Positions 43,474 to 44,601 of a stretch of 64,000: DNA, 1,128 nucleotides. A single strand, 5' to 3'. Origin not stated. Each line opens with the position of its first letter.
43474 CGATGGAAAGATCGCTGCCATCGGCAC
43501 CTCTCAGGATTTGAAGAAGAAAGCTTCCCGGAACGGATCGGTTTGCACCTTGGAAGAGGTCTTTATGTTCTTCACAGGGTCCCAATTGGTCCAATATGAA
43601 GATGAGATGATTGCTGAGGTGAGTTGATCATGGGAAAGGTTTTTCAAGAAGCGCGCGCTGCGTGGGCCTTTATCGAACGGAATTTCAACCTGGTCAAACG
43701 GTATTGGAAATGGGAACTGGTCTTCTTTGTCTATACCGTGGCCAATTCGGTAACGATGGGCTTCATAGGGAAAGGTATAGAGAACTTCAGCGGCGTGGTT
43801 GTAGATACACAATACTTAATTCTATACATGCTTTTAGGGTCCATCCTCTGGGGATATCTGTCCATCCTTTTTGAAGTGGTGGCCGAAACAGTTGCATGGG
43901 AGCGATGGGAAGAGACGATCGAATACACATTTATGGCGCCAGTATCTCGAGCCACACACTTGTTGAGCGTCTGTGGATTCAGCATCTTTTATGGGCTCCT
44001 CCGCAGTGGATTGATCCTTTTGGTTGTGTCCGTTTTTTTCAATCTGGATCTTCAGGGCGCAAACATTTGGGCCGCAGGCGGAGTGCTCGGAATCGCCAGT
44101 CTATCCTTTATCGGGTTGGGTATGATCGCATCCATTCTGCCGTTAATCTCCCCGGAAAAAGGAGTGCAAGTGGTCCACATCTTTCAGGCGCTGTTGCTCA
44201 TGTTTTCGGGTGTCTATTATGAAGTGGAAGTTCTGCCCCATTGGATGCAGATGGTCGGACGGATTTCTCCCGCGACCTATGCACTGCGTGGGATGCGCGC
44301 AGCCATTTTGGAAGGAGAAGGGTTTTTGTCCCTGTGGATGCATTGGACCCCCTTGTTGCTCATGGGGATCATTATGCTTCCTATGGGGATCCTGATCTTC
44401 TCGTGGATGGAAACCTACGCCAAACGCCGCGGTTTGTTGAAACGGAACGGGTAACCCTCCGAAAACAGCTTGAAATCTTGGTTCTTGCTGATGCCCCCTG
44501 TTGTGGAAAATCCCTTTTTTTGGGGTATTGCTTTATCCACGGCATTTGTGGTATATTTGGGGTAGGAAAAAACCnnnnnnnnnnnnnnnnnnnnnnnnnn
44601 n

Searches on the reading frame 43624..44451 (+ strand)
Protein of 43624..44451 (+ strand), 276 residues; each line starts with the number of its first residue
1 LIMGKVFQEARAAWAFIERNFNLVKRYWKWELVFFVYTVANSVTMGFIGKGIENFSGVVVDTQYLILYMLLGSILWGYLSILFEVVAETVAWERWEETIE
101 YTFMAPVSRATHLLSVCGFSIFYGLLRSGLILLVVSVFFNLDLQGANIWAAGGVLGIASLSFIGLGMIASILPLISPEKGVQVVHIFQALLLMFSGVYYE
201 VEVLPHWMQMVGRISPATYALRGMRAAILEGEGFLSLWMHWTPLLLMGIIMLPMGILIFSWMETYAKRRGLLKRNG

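Call 10: search_protein_families(library=pfam, proteins=[window:43624-44451:+], max_evalue=0.01)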
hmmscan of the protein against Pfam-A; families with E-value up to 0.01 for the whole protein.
window:43624-44451:+ (276 aa): 2 families
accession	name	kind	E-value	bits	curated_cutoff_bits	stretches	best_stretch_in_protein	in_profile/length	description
PF01061.29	ABC2_membrane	-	6.4e-14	52.4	26.9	1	14-228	4-210/211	ABC-2 type transporter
PF12698.13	ABC2_membrane_3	-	5.4e-10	39.3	31.6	1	67-256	161-346/347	ABC-2 family transporter protein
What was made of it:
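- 43624..44454 (+): ABC-2 type permease (regulated gene 2). The start is probably at 43630, since homologues are 274 aa. PF01061 E = 6.4e-14 (call 10).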

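Call 11: search_protein_families(library=ncbifam, proteins=[window:43624-44451:+], max_evalue=0.01)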
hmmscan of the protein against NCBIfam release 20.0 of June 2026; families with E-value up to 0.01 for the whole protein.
window:43624-44451:+ (276 aa): 5 families
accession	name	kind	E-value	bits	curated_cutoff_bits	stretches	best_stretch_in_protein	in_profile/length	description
TIGR01247.1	drrB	subfamily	3.9e-11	43.1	223.05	1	55-258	37-235/236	daunorubicin resistance ABC transporter membrane protein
TIGR00025.1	Mtu_efflux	paralog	1.1e-08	34.9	146.9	1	78-235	50-207/238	ABC transporter efflux protein, DrrB family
NF011648.0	PRK15066.1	subfamily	1.8e-08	34.3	225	1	14-252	11-242/257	ABC transporter permease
TIGR03062.1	pip_yhgE_Cterm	subfamily_domain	2.6e-07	30.4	102.2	1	117-262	65-206/208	YhgE/Pip family protein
NF033858.1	ABC2_perm_RbbA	equivalog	7.3e-05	20.9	1050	1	88-259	734-904/909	ribosome-associated ATPase/putative transporter RbbA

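Call 12: find_homologous_proteins(query=window:43624-44451:+, max_evalue=1e-20)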
Query window:43624-44451:+ (276 aa): 7263 proteins with E <= 1e-20 among 8000 candidates; the best 120 are listed.
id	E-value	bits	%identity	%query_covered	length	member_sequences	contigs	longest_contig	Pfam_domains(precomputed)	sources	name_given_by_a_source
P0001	7.5e-170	582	98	99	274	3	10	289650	PF01061.30,PF12698.14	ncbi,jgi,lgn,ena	-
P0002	5.8e-154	530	89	99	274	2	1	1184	PF01061.30,PF12698.14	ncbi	-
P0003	9.2e-140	483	82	99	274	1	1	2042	PF01061.30,PF12698.14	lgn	-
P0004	9.7e-137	473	79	99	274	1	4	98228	PF01061.30,PF12698.14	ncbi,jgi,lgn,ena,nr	ncbi:MAG TPA: ABC transporter permease [Thermotogota bacterium]|nr:ABC transporter permease [Thermot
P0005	4.0e-133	461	79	99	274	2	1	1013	PF01061.30,PF12698.14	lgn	-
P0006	5.6e-133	461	79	99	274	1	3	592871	PF01061.30,PF12698.14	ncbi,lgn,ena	-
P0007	3.3e-132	458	76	97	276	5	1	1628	PF01061.30,PF12698.14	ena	-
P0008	4.7e-132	458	75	98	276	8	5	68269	PF01061.30,PF12698.14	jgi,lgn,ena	-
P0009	3.2e-131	455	75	97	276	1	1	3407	PF01061.30,PF12698.14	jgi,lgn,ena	-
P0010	3.5e-131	455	74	100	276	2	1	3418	PF01061.30,PF12698.14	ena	-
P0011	4.7e-131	454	73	99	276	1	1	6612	PF01061.30,PF12698.14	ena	-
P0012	6.6e-131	454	78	99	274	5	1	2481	PF01061.30,PF12698.14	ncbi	-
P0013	6.7e-131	454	73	99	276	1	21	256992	PF01061.30,PF12698.14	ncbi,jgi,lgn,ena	jgi:ABC-2 type transport system permease protein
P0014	1.0e-130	453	78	99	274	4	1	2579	PF01061.30,PF12698.14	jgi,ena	-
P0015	1.1e-130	453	74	97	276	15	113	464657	PF01061.30,PF12698.14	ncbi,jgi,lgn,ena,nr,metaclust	ncbi:MAG: ABC transporter permease [Thermotogaceae bacterium]|jgi:ABC-2 type transport system permea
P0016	1.7e-130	453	74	97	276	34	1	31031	PF01061.30,PF12698.14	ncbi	-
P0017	3.0e-130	452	77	99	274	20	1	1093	PF01061.30,PF12698.14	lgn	-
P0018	1.8e-129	449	73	100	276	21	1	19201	PF01061.30,PF12698.14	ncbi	ncbi:MAG: ABC transporter permease [Kosmotogaceae bacterium]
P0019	4.7e-129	448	73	99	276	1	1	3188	PF01061.30,PF12698.14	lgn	-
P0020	5.5e-129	448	73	100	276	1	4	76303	PF01061.30,PF12698.14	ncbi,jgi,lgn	-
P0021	1.3e-128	446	73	99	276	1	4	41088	PF01061.30,PF12698.14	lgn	-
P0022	1.4e-128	446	74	97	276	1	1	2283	PF01061.30,PF12698.14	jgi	-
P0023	1.5e-128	446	73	99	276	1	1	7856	PF01061.30,PF12698.14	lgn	-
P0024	1.9e-128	446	74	97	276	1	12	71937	PF01061.30,PF12698.14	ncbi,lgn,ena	-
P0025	2.2e-128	446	74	97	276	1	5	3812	PF01061.30,PF12698.14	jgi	jgi:ABC-2 type transport system permease protein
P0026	8.1e-128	444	73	100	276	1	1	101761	PF01061.30,PF12698.14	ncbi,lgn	-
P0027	1.3e-127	443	73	100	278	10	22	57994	PF01061.30,PF12698.14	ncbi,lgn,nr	ncbi:MAG: type transport system permease protein [Thermotogaceae bacterium]|nr:type transport system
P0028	2.3e-127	442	76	99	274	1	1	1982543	PF01061.30,PF12698.14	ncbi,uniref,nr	ncbi:ABC transporter permease [Thermosipho ferrireducens]|uniref:Transport permease protein n=1 Tax=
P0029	9.4e-127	440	74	97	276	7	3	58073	PF01061.30,PF12698.14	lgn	-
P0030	1.6e-126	440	74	97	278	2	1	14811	PF01061.30,PF12698.14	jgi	-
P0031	1.8e-126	439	71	97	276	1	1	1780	PF01061.30,PF12698.14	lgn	-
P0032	1.3e-125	437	71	100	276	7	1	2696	PF01061.30,PF12698.14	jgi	-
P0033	2.8e-124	432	73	99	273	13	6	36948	PF01061.30,PF12698.14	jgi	-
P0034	4.7e-124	431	73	99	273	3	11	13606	PF01061.30,PF12698.14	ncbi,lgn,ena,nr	ncbi:MAG: type transport system permease protein [Thermotogota bacterium]|nr:type transport system p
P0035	7.6e-120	418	70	98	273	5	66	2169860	PF01061.30,PF12698.14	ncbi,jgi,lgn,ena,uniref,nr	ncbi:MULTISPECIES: ABC transporter permease [Pseudothermotoga]|jgi:ABC-2 type transport system perme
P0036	1.6e-119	417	70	97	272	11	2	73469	PF01061.30,PF12698.14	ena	-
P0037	2.2e-119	416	71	98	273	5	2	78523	PF01061.30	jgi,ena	-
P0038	1.1e-118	414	70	97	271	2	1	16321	PF01061.30,PF12698.14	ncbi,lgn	ncbi:MAG: ABC transporter permease [Pseudothermotoga sp.]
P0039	1.1e-118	414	70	99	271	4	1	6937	PF01061.30,PF12698.14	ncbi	ncbi:MAG TPA: ABC transporter permease [Pseudothermotoga sp.]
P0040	1.7e-118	413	70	98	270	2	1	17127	PF01061.30,PF12698.14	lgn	-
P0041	1.9e-118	413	69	99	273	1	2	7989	PF01061.30,PF12698.14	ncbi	-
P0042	2.0e-118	413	69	97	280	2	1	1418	PF01061.30,PF12698.14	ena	-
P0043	4.0e-118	412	68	99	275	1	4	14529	PF01061.30,PF12698.14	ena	-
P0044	4.2e-118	412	68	99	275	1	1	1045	PF01061.30,PF12698.14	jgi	jgi:ABC-2 type transport system permease protein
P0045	5.9e-118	411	67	99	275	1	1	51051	PF01061.30,PF12698.14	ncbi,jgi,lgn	jgi:ABC-2 type transport system permease protein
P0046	8.8e-118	411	68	99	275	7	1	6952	PF01061.30,PF12698.14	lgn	-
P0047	2.6e-117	409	68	99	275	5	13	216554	PF01061.30,PF12698.14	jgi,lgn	jgi:ABC-2 type transport system permease protein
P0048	2.8e-116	406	67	99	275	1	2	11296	PF01061.30,PF12698.14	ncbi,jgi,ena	-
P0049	8.8e-116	404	67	99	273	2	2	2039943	PF01061.30,PF12698.14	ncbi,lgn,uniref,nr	ncbi:ABC transporter permease [Pseudothermotoga thermarum]|uniref:Transport permease protein n=1 Tax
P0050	1.1e-115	404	68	97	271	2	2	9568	PF01061.30,PF12698.14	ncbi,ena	-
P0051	5.2e-115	402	68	99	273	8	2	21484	PF01061.30,PF12698.14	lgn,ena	-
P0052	1.9e-112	393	64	98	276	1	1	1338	PF01061.30,PF12698.14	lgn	-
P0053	5.0e-112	392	65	98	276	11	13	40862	PF01061.30,PF12698.14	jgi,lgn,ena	-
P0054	1.5e-110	387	66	97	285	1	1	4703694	PF01061.30,PF12698.14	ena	-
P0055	1.8e-110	387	63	100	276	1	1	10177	PF01061.30,PF12698.14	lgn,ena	-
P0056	2.9e-110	386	64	97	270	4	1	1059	PF01061.30,PF12698.14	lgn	-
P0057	3.1e-110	386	64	99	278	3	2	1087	PF01061.30,PF12698.14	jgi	jgi:ABC-2 type transport system permease protein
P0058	3.4e-110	386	63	100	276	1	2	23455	PF01061.30,PF12698.14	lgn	-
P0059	3.9e-109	383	64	96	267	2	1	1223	PF01061.30,PF12698.14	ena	-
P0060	1.5e-108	381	62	100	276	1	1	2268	PF01061.30,PF12698.14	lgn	-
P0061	1.5e-108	381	62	100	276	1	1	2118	PF01061.30,PF12698.14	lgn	-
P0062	1.1e-107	378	73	83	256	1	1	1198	PF01061.30,PF12698.14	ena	-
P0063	3.1e-107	376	62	100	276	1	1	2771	PF01061.30,PF12698.14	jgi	jgi:ABC-2 type transport system permease protein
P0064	1.4e-105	371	61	100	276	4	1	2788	PF01061.30,PF12698.14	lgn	-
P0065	2.6e-103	363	60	100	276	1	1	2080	PF01061.30,PF12698.14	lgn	-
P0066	1.4e-100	354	60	99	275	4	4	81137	PF01061.30,PF12698.14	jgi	jgi:ABC-2 type transport system permease protein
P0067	2.5e-100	354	59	99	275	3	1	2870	PF01061.30,PF12698.14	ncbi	-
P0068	4.3e-100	353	60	97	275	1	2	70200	PF01061.30,PF12698.14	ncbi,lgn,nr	ncbi:MAG: ABC transporter permease [Caldisericia bacterium]|nr:ABC transporter permease [Caldiserici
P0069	8.4e-99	349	-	-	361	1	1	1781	PF01061.30,PF12698.14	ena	-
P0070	2.0e-98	347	59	97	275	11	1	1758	PF01061.30,PF12698.14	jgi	-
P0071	8.4e-98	345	55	99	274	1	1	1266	PF01061.30,PF12698.14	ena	-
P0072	1.1e-96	342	56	99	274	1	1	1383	PF01061.30,PF12698.14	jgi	-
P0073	2.1e-96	341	55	97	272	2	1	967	PF01061.30,PF12698.14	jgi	jgi:ABC-2 type transport system permease protein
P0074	8.6e-96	339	54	99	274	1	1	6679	PF01061.30,PF12698.14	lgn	-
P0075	1.3e-95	338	55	99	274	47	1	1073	PF01061.30,PF12698.14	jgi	jgi:ABC-2 type transport system permease protein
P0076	1.3e-95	338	54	99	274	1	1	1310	PF01061.30,PF12698.14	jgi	jgi:ABC-2 type transport system permease protein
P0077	4.1e-95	337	56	99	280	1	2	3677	PF01061.30,PF12698.14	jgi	jgi:ABC-2 type transport system permease protein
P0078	4.2e-95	336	55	99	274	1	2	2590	PF01061.30,PF12698.14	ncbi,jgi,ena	-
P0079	5.5e-95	336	55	99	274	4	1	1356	PF01061.30,PF12698.14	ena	-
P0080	1.0e-94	335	57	98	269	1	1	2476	PF01061.30,PF12698.14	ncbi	-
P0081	1.1e-94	335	53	99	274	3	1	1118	PF01061.30,PF12698.14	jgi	jgi:ABC-2 type transport system permease protein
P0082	1.2e-94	335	55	99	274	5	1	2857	PF01061.30,PF12698.14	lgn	-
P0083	1.4e-94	335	54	99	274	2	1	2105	PF01061.30,PF12698.14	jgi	jgi:ABC-2 type transport system permease protein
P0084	1.5e-94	335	53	99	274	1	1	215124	PF01061.30,PF12698.14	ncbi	ncbi:MAG: ABC transporter permease [Chloroflexota bacterium]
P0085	1.8e-94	334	56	96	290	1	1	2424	PF01061.30,PF12698.14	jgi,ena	-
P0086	2.1e-94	334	55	99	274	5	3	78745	PF01061.30,PF12698.14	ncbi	-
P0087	3.2e-94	334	55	99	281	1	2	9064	PF01061.30,PF12698.14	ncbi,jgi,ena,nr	ncbi:MAG TPA: ABC transporter permease [Chloroflexi bacterium]|nr:ABC transporter permease [Chlorofl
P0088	3.5e-94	333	53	99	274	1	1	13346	PF01061.30,PF12698.14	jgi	jgi:ABC-2 type transport system permease protein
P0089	3.7e-94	333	55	99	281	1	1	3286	PF01061.30,PF12698.14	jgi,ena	-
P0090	3.7e-94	333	53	99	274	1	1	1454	PF01061.30,PF12698.14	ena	-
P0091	4.7e-94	333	55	99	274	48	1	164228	PF01061.30,PF12698.14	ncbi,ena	-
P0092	4.7e-94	333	56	97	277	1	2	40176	PF01061.30,PF12698.14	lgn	-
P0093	4.7e-94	333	56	100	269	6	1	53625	PF01061.30,PF12698.14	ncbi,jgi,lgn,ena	-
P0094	4.8e-94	333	58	95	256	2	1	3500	PF01061.30,PF12698.14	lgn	-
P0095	4.9e-94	333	55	99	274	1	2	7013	PF01061.30,PF12698.14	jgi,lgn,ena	-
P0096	6.7e-94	333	55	99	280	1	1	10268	PF01061.30,PF12698.14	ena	-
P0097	6.7e-94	333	55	99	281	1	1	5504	PF01061.30,PF12698.14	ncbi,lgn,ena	-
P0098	7.2e-94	332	53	100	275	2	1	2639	PF01061.30,PF12698.14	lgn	-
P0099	7.6e-94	332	55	99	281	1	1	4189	PF01061.30,PF12698.14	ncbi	-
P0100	7.8e-94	332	55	99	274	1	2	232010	PF01061.30,PF12698.14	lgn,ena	-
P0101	9.8e-94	332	55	99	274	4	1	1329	PF01061.30,PF12698.14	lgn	-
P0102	1.2e-93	332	55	97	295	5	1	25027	PF01061.30,PF12698.14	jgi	jgi:ABC-2 type transport system permease protein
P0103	1.3e-93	332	55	99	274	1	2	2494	PF01061.30,PF12698.14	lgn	-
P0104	1.4e-93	332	55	99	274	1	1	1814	PF01061.30,PF12698.14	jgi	jgi:ABC-2 type transport system permease protein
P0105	1.4e-93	331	54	99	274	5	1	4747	PF01061.30,PF12698.14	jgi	jgi:ABC-2 type transport system permease protein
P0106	1.5e-93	331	54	99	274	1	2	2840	PF01061.30,PF12698.14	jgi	jgi:ABC-2 type transport system permease protein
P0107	1.7e-93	331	55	99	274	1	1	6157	PF01061.30,PF12698.14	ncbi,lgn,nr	ncbi:MAG: ABC transporter permease [Chloroflexota bacterium]|nr:ABC transporter permease [Chloroflex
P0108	1.9e-93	331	54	99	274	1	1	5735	PF01061.30,PF12698.14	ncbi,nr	ncbi:MAG: ABC transporter permease [Chloroflexi bacterium]|nr:ABC transporter permease [Chloroflexot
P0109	2.0e-93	331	54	99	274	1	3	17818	PF01061.30,PF12698.14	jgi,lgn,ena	-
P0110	2.1e-93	331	54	99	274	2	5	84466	PF01061.30,PF12698.14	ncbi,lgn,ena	-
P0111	2.2e-93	331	54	99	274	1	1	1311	PF01061.30,PF12698.14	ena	-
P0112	2.3e-93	331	55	99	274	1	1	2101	PF01061.30,PF12698.14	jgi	-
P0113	2.3e-93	331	54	99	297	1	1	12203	PF01061.30,PF12698.14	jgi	jgi:ABC-2 type transport system permease protein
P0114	2.3e-93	331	52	99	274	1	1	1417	PF01061.30,PF12698.14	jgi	jgi:ABC-2 type transport system permease protein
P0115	2.4e-93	331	54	99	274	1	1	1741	PF01061.30,PF12698.14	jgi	jgi:ABC-2 type transport system permease protein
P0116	2.4e-93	331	56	99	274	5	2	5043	PF01061.30,PF12698.14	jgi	jgi:ABC-2 type transport system permease protein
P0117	3.0e-93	330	55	99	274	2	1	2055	PF01061.30,PF12698.14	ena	-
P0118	3.2e-93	330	54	99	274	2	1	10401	PF01061.30,PF12698.14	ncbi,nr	ncbi:MAG TPA: ABC transporter permease [Anaerolineae bacterium]|nr:ABC transporter permease [Anaerol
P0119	3.3e-93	330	53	99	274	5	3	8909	PF01061.30,PF12698.14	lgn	-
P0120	3.3e-93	330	55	99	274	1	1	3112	PF01061.30,PF12698.14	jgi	jgi:ABC-2 type transport system permease protein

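Call 13: find_encoding_contigs(protein=P0001, flank=4000, max_places=6)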
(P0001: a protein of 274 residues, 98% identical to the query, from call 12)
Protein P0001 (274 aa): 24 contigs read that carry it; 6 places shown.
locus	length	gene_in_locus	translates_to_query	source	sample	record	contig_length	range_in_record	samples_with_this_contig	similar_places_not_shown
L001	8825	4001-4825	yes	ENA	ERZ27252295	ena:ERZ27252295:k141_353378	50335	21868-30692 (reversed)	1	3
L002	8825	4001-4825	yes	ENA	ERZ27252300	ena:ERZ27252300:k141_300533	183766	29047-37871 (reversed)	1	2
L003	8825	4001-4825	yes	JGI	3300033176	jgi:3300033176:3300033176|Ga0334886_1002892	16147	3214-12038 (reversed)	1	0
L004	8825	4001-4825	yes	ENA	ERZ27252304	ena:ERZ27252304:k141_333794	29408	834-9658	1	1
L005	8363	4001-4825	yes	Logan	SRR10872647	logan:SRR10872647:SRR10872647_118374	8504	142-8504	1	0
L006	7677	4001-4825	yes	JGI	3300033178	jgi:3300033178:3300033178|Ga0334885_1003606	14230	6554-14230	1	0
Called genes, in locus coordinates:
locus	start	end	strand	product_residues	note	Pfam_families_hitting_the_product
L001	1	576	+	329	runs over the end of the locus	PF12911:OppC_N, PF00528:BPD_transp_1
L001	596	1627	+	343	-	PF00005:ABC_tran, PF02463:SMC_N (weak), PF13304:AAA_21 (weak), PF08352:oligo_HPY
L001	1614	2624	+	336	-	PF00005:ABC_tran, PF08352:oligo_HPY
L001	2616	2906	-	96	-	-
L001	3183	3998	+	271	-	PF02463:SMC_N (faint), PF00005:ABC_tran, PF13555:AAA_29 (weak), PF13304:AAA_21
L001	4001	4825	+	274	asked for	PF01061:ABC2_membrane, PF12698:ABC2_membrane_3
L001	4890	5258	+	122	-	PF18291:HU-HIG, PF00216:Bac_DNA_binding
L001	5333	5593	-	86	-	PF00313:CSD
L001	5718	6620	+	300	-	PF04055:Radical_SAM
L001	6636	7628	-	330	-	PF01118:Semialdhyde_dh, PF02774:Semialdhyde_dhC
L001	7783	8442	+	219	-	PF01144:CoA_trans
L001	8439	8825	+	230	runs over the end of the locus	PF01144:CoA_trans, PF13336:AcetylCoA_hyd_C (weak)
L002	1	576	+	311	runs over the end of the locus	PF12911:OppC_N, PF00528:BPD_transp_1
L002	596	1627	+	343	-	PF00005:ABC_tran, PF02463:SMC_N (weak), PF13304:AAA_21 (weak), PF08352:oligo_HPY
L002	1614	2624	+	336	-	PF00005:ABC_tran, PF08352:oligo_HPY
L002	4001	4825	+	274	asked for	PF01061:ABC2_membrane, PF12698:ABC2_membrane_3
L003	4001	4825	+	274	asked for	PF01061:ABC2_membrane, PF12698:ABC2_membrane_3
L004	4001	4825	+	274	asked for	PF01061:ABC2_membrane, PF12698:ABC2_membrane_3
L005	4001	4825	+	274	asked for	PF01061:ABC2_membrane, PF12698:ABC2_membrane_3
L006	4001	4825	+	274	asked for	PF01061:ABC2_membrane, PF12698:ABC2_membrane_3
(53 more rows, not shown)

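Call 14: find_encoding_contigs(protein=P0006, flank=4000, max_places=3)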
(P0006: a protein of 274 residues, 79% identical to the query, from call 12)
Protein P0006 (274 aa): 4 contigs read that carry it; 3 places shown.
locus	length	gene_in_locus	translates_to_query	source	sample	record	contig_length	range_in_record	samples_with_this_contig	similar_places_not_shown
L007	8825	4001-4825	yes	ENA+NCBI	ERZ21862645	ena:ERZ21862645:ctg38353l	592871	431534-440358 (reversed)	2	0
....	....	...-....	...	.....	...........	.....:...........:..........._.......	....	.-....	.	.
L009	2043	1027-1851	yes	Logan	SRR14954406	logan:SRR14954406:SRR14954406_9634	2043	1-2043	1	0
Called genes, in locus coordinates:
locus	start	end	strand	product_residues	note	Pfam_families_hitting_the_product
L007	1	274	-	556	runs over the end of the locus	PF00270:DEAD, PF04851:ResIII (weak), PF00271:Helicase_C, PF16124:RecQ_Zn_bind, PF09382:RQC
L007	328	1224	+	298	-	PF01515:PTA_PTB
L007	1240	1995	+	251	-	PF01791:DeoC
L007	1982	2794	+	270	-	PF00459:Inositol_P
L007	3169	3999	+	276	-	PF00005:ABC_tran, PF13555:AAA_29 (weak), PF13304:AAA_21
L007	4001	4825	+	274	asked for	PF01061:ABC2_membrane, PF12698:ABC2_membrane_3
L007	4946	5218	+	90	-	PF00216:Bac_DNA_binding, PF18291:HU-HIG, PF18175:HU-CCDC81_bac_2 (faint)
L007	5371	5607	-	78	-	-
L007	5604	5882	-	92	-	-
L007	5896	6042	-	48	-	-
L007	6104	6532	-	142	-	PF00254:FKBP_C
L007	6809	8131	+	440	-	PF01270:Glyco_hydro_8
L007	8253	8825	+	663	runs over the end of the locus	-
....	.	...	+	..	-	?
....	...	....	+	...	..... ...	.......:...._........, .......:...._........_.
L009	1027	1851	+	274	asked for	PF01061:ABC2_membrane, PF12698:ABC2_membrane_3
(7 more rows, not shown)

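Call 15: find_encoding_contigs(protein=P0004, flank=4000, max_places=3)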
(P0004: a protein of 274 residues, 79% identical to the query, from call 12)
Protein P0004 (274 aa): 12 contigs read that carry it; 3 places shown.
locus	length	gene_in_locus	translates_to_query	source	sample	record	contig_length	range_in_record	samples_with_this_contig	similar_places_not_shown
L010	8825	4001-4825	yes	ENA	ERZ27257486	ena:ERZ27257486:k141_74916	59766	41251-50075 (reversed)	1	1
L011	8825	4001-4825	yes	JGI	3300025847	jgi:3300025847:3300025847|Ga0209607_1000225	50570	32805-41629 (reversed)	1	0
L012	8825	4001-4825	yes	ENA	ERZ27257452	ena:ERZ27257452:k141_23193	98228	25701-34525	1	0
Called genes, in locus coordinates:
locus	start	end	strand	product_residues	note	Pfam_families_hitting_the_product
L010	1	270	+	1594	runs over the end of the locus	PF08308:PEGA (weak), PF23381:Beta-prop_IFT122_1st (faint), PF00092:VWA (weak), PF13519:VWA_2, PF24796:WDR55 (faint)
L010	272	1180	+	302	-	PF01515:PTA_PTB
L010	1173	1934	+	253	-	PF01791:DeoC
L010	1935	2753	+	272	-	PF00459:Inositol_P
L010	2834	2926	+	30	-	-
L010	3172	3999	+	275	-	PF00005:ABC_tran, PF13555:AAA_29 (weak), PF13304:AAA_21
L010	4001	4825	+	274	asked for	PF01061:ABC2_membrane, PF12698:ABC2_membrane_3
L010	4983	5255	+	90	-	PF00216:Bac_DNA_binding, PF18291:HU-HIG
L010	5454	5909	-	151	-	PF01475:FUR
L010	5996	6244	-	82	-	PF04066:MrpF_PhaF (weak)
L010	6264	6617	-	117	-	PF01242:PTPS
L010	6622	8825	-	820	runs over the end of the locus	PF01588:tRNA_bind, PF03483:B3_4, PF03484:B5, PF17759:tRNA_synthFbeta, PF03147:FDX-ACB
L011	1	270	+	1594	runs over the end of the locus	PF08308:PEGA (weak), PF23381:Beta-prop_IFT122_1st (faint), PF00092:VWA (weak), PF13519:VWA_2, PF24796:WDR55 (faint)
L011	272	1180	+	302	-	PF01515:PTA_PTB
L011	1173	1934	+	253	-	PF01791:DeoC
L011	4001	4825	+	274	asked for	PF01061:ABC2_membrane, PF12698:ABC2_membrane_3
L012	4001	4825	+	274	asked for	PF01061:ABC2_membrane, PF12698:ABC2_membrane_3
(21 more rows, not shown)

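Call 21: find_related_loci(query=A2, collection=genome_contigs, flank=3000)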
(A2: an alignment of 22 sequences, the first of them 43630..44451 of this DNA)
Query A2 (274 aa) in genome_contigs; peptide patterns used: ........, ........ (x = any residue, [..] = any of these).
599 stretches matched a pattern (row limit reached: there are more); 595 encode a relative of the query (tblastn E <= 1e-3); the best 80 are kept; 80 distinct loci.
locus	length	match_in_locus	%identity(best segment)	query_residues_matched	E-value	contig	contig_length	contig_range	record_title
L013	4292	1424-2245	79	1-274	6e-142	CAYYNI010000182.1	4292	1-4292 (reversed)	MAG TPA_asm: uncultured Thermotogaceae bacterium isolate binchicken_co271_59 genome assembly, contig: NODE_35200_length_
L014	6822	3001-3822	77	1-274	4e-137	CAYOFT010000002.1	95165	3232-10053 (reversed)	MAG TPA_asm: uncultured Thermotogaceae bacterium isolate binchicken_co42_461 genome assembly, contig: NODE_96_length_951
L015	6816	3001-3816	73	3-274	5e-133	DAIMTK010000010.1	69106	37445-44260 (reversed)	MAG TPA_asm: Kosmotogaceae bacterium isolate CTOTU29484 NODE_287_length_69106_cov_34.385903, whole genome shotgun sequen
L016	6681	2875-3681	74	6-274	3e-129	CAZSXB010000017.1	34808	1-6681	MAG TPA_asm: uncultured Thermotogaceae bacterium isolate SRP241326_co1_345 genome assembly, contig: NODE_1957_length_348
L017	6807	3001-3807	74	6-274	3e-127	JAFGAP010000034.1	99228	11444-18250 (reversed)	MAG: Kosmotogaceae bacterium isolate Zod_maxbin.0257_1 k87_726905, whole genome shotgun sequence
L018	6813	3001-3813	69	3-274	4e-127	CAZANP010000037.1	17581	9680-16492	MAG TPA_asm: uncultured Thermotoga sp. isolate binchicken_co19_499 genome assembly, contig: NODE_5142_length_17581_cov_9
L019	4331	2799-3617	67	2-274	4e-125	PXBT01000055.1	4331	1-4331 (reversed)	MAG: Caldiserica bacterium isolate T3Sed10_260 T3-Sed10-C59932, whole genome shotgun sequence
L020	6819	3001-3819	72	1-274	1e-122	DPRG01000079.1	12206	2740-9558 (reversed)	MAG TPA_asm: Thermotogae bacterium isolate UBA12178 contig_5055, whole genome shotgun sequence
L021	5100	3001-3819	67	1-274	4e-121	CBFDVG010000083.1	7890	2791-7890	MAG TPA_asm: uncultured Thermotogaceae bacterium isolate SRR6823439_metabat2_16 genome assembly, contig: ERZ534240.805,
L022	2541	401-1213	65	4-274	3e-125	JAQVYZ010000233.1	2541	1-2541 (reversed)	MAG: Caldisericia bacterium isolate STF2_161 NODE_190953_length_2541_cov_1.922121_Sandtown_F2, whole genome shotgun sequ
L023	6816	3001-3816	60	3-274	3e-106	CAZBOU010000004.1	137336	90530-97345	MAG TPA_asm: uncultured Caldisericota bacterium isolate SRP241341_co1_202 genome assembly, contig: NODE_133_length_13733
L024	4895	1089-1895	59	6-274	1e-105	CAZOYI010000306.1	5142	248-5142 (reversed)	MAG TPA_asm: uncultured Caldisericota bacterium isolate SRP067234_co1_130 genome assembly, contig: k99_862012, whole gen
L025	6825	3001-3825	59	1-274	6e-102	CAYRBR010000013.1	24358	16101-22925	MAG TPA_asm: uncultured Caldisericota bacterium isolate binchicken_co42_481 genome assembly, contig: NODE_2376_length_24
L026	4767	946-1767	55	1-274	1e-100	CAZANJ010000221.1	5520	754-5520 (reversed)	MAG TPA_asm: uncultured Anaerolineales bacterium isolate binchicken_co8_337 genome assembly, contig: NODE_29567_length_5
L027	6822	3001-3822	55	1-274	5e-100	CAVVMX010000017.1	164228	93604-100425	MAG: uncultured Chloroflexia bacterium isolate MFD00709.bin.2.156 genome assembly, contig: contig_38317, whole genome sh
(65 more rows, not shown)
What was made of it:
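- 43624..44454 (+): Homologues at 50-98% identity are listed under MAG names from Thermotogota, Caldisericota, Chloroflexota, Firmicutes and other phyla (calls 12, 21).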

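Call 32: search_solved_structures(query=window:43630-44451:+, max_evalue=1)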
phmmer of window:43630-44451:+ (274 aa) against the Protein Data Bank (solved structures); distinct sequences matched with E-value up to 1: 0.
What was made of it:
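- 43624..44454 (+): No sequence relative in the PDB (call 32).
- Tried and rejected: A PDB sequence search with the permease gave no hit at E <= 1 (call 32).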
